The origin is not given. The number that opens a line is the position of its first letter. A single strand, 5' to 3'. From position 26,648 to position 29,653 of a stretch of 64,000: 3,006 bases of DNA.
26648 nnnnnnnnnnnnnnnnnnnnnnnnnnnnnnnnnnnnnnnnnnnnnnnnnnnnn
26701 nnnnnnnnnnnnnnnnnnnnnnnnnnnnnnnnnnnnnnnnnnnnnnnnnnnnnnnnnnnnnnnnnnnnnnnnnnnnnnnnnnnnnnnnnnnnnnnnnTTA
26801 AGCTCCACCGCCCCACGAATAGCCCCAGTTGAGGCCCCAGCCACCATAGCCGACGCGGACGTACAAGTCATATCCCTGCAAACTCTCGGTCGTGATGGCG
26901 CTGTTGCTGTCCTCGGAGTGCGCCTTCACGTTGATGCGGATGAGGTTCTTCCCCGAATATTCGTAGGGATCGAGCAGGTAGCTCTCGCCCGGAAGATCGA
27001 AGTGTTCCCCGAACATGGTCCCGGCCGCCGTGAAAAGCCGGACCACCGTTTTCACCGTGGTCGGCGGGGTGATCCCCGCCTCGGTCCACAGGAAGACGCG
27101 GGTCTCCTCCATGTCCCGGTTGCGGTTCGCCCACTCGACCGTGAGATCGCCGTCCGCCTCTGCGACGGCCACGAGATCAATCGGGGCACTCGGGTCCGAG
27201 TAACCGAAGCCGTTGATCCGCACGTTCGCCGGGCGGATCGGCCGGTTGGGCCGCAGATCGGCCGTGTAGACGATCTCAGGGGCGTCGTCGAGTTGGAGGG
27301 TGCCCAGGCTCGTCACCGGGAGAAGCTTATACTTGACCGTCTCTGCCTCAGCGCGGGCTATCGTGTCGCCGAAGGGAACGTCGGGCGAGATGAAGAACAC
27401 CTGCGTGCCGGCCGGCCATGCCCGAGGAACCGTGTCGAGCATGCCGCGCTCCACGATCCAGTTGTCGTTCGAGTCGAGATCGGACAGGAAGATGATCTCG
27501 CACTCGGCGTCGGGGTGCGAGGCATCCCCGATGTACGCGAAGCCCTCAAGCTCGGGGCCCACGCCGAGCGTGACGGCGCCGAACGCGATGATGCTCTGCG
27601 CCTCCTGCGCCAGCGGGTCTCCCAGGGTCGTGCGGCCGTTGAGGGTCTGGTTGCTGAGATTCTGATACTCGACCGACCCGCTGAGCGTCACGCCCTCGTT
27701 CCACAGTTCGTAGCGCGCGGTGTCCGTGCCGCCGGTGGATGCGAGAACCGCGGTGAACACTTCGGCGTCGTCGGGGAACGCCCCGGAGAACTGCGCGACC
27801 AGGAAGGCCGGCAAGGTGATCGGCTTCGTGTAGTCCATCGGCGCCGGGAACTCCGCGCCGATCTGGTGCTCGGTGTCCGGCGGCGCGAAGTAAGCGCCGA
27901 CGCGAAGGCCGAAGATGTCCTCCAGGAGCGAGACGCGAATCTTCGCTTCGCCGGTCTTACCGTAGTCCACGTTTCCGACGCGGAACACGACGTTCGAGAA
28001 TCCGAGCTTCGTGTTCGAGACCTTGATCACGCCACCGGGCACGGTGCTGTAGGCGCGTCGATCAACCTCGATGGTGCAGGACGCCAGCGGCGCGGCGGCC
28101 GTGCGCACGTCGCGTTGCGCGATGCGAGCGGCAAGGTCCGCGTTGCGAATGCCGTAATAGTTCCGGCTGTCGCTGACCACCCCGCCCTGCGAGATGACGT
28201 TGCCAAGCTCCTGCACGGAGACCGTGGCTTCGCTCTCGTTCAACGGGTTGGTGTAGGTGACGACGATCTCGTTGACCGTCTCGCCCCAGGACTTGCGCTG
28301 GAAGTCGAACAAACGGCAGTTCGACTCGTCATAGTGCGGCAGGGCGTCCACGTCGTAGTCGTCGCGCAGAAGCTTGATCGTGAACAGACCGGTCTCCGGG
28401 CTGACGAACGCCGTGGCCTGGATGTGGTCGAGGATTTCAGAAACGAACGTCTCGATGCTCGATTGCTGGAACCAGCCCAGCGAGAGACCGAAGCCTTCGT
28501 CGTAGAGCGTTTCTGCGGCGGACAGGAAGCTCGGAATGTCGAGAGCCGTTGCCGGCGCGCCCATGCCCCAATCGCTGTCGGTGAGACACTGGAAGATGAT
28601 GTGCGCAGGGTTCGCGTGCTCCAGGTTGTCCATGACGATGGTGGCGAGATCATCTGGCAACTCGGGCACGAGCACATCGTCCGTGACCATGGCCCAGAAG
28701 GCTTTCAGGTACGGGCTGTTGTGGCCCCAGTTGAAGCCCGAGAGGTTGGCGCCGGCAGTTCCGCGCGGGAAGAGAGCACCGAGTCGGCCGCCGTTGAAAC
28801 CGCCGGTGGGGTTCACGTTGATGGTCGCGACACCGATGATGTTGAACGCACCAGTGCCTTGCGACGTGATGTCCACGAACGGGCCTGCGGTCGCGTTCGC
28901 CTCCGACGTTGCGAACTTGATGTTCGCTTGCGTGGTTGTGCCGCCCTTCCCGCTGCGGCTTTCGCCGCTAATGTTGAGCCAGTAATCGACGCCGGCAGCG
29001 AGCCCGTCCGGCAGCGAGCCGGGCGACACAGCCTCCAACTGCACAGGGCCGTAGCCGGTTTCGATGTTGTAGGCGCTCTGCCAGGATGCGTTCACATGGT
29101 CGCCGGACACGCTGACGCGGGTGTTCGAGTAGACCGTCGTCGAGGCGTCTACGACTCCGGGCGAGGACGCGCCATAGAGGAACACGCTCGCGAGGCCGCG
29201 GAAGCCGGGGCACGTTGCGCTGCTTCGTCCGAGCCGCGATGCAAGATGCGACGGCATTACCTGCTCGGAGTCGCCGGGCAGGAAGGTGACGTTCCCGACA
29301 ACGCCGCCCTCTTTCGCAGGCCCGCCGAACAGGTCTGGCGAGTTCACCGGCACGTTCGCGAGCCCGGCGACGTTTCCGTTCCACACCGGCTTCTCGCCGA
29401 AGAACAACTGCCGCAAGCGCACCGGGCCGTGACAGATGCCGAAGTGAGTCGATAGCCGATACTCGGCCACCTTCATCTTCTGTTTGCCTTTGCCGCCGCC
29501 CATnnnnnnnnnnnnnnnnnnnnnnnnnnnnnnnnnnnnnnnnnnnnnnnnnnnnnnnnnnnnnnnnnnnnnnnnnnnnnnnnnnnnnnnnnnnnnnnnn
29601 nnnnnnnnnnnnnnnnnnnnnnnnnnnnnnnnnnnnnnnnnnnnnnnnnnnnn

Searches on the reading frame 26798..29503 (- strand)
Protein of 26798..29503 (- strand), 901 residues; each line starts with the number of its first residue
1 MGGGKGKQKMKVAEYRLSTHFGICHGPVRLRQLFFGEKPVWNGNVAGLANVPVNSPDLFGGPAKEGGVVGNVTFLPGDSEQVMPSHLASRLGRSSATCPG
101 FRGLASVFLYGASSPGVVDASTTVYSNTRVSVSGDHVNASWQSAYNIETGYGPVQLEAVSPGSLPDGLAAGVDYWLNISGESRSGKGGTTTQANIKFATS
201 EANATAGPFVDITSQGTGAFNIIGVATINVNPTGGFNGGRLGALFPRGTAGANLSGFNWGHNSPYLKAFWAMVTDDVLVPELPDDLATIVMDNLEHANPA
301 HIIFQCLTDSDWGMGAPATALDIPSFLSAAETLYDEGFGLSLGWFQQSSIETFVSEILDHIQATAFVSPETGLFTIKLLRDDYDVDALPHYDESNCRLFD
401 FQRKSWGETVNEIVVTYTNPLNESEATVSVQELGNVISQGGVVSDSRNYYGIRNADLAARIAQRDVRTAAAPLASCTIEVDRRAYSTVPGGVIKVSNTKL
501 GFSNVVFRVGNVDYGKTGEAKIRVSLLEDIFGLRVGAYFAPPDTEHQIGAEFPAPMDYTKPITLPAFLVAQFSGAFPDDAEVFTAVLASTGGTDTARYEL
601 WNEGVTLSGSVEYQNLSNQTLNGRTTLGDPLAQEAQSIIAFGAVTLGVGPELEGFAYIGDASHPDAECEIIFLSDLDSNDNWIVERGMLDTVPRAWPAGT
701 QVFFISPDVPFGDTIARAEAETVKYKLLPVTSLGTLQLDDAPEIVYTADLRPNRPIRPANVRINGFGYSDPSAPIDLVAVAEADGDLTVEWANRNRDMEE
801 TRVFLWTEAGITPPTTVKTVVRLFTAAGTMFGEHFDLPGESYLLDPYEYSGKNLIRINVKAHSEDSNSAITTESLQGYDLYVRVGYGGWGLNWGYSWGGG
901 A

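Call 9: search_protein_families(library=phrogs, proteins=[window:26798-29503:-], max_evalue=0.001)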
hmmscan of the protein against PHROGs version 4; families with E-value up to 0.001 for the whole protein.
window:26798-29503:- (901 aa): 4 families
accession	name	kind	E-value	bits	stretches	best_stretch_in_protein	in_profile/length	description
phrog_1101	-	tail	1.2e-191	640.7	1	1-900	75-816/1405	tail protein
phrog_6284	-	tail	2e-154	517.2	1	3-833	2-704/1280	tail protein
phrog_21247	-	tail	4.1e-68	231.2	1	3-538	2-404/508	tail protein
phrog_31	-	tail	0.00074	18.3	1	298-514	533-758/1565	central tail fiber J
